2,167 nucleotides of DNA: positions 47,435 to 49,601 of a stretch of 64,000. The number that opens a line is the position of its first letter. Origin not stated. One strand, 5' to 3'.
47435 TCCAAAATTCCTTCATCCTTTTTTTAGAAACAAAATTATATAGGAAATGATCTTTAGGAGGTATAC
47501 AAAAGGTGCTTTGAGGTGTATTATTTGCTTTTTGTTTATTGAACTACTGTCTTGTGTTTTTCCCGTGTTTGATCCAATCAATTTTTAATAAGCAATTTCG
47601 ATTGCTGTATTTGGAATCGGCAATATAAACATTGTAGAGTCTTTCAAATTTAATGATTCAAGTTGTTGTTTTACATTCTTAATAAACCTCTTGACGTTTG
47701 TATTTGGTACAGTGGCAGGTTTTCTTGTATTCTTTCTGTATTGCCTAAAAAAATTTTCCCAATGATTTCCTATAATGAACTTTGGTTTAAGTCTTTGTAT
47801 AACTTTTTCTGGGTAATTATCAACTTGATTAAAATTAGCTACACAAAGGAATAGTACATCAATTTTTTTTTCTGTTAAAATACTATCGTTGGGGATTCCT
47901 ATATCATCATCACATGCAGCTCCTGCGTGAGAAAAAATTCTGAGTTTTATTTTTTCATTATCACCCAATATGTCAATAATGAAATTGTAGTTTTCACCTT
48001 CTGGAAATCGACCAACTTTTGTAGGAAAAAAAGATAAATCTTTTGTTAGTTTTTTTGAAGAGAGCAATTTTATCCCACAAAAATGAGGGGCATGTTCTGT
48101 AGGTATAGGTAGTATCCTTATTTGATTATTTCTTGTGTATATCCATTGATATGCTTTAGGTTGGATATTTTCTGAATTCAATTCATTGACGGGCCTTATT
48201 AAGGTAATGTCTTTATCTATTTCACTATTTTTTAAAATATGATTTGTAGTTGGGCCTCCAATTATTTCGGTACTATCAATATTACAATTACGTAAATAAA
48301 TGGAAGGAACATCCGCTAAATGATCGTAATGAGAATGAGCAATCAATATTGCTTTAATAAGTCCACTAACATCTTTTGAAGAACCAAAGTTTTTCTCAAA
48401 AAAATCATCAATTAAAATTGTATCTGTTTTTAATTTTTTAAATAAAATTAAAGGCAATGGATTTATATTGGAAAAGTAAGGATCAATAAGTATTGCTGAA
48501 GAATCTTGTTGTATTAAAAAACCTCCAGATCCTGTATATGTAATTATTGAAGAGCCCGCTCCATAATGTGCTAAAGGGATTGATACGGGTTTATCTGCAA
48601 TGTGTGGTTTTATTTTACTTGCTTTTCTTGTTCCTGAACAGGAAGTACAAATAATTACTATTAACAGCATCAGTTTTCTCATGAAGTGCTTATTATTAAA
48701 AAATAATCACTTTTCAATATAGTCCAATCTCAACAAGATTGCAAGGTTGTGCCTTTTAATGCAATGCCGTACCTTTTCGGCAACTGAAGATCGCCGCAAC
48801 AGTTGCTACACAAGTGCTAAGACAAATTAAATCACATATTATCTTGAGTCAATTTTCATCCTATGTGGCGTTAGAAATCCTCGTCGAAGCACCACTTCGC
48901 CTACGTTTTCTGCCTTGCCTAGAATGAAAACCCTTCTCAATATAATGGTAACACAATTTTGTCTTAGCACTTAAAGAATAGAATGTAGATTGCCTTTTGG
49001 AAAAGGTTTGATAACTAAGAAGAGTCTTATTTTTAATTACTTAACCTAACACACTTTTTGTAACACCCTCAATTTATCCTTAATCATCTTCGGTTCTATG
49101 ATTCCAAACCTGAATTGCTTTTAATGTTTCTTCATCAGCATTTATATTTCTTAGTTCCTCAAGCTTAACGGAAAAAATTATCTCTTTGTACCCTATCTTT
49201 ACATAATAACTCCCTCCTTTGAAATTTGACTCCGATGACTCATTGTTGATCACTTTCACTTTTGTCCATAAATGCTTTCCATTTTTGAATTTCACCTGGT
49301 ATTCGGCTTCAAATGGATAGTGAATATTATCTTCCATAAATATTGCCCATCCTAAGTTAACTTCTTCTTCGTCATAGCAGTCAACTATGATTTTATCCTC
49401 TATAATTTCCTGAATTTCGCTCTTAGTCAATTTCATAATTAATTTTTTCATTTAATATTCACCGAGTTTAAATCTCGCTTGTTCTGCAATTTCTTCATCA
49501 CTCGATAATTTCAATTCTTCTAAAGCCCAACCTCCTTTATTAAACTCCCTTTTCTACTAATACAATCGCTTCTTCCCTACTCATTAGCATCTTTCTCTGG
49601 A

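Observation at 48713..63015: Four transcription units of exported hydrolases share a roughly 150-bp upstream element with a perfect palindrome placed between the -33 and -7 promoter motifs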

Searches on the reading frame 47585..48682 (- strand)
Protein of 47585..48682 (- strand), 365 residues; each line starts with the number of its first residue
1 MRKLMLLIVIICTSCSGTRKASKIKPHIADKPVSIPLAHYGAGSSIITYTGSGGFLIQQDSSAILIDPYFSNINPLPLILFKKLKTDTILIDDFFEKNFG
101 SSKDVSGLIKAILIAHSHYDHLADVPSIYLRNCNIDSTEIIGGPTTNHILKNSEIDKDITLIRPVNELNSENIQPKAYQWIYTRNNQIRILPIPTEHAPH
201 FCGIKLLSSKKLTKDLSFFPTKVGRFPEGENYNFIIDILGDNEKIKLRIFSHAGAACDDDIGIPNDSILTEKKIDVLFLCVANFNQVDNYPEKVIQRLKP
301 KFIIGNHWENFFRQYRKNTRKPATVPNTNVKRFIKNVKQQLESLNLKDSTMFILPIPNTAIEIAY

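Call 13: search_protein_families(library=pfam, proteins=[window:47585-48682:-])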
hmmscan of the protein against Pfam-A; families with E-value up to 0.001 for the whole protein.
window:47585-48682:- (365 aa): 2 families
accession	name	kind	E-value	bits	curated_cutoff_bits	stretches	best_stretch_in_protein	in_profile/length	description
PF13483.12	Lactamase_B_3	-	4.3e-05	24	24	1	47-304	2-157/160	Beta-lactamase superfamily domain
PF12706.13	Lactamase_B_2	-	4.7e-05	23.5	27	1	102-157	24-77/200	Beta-lactamase superfamily domain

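Call 53: find_homologous_proteins(query=window:47585-48682:-, max_evalue=1e-30)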
Query window:47585-48682:- (365 aa): 49 proteins with E <= 1e-30 among 2703 candidates.
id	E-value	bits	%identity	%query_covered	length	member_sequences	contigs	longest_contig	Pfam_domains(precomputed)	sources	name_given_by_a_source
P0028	8.2e-232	787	95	100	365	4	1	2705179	-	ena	-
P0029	3.2e-170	584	71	96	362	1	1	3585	PF12706.14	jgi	-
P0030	1.6e-162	559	68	100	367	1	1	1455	PF12706.14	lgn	-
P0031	2.4e-150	519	64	97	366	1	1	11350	PF12706.14,PF13483.13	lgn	-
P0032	3.3e-137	476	58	99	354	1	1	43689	-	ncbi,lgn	-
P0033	4.1e-123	429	54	98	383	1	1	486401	-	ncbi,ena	-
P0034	3.0e-120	420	53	96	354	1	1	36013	PF12706.14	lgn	-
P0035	7.9e-115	402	52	100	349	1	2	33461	PF12706.14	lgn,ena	-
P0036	2.1e-114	401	52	100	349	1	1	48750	PF12706.14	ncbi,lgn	ncbi:MAG: MBL fold metallo-hydrolase [Saprospiraceae bacterium]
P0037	5.6e-114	399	52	97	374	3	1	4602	PF12706.14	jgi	-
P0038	2.1e-113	397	50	99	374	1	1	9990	PF12706.14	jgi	-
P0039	3.6e-113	397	50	97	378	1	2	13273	PF12706.14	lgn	-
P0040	4.8e-111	390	51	100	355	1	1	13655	PF12706.14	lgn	-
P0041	3.1e-110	387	49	99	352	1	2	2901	-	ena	-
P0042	1.1e-109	385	51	99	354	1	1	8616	PF12706.14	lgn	-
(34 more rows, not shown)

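Call 54: find_encoding_contigs(protein=P0028, flank=10000, max_places=3)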
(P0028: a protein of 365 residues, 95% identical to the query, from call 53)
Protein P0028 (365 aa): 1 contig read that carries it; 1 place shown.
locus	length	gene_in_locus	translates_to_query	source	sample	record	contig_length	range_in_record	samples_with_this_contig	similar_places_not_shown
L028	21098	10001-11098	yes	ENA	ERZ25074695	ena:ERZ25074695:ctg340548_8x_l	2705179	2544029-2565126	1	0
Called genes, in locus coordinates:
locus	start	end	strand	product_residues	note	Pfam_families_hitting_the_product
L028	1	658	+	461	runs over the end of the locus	PF11376:DUF3179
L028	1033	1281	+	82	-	-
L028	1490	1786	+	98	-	PF08922:DUF1905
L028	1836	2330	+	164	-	PF05154:TM2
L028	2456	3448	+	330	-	PF12833:HTH_18, PF00165:HTH_AraC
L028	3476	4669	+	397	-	PF00561:Abhydrolase_1 (weak), PF02089:Palm_thioest (weak), PF12697:Abhydrolase_6 (weak)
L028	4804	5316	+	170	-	PF01661:Macro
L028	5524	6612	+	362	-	PF00144:Beta-lactamase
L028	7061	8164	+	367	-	PF00211:Guanylate_cyc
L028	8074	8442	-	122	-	-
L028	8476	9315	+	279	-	-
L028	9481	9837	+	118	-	PF11535:Calci_bind_CcbP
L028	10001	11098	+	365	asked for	-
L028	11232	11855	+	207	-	PF08241:Methyltransf_11 (weak), PF13649:Methyltransf_25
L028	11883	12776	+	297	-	PF02311:AraC_binding, PF07883:Cupin_2 (faint), PF12833:HTH_18, PF00165:HTH_AraC (weak)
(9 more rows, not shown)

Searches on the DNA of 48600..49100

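Call 48: search_rna_families(source=window, start=48600, end=49100, threshold=evalue, max_evalue=1)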
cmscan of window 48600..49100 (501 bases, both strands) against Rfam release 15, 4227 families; matches with E-value up to 1: 0.
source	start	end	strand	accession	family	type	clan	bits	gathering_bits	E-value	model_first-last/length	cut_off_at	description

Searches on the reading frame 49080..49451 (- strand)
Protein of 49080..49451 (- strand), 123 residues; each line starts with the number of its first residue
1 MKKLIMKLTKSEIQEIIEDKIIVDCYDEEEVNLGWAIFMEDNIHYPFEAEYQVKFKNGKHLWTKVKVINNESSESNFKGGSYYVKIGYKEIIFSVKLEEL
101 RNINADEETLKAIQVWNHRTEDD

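Call 13: search_protein_families(library=pfam, proteins=[window:49080-49451:-])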
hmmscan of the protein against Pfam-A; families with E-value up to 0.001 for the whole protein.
window:49080-49451:- (123 aa): 1 family
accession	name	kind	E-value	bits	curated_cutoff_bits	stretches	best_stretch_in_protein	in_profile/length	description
PF11535.13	Calci_bind_CcbP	-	2.4e-23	83.1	21.5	1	17-117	3-102/105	Calcium binding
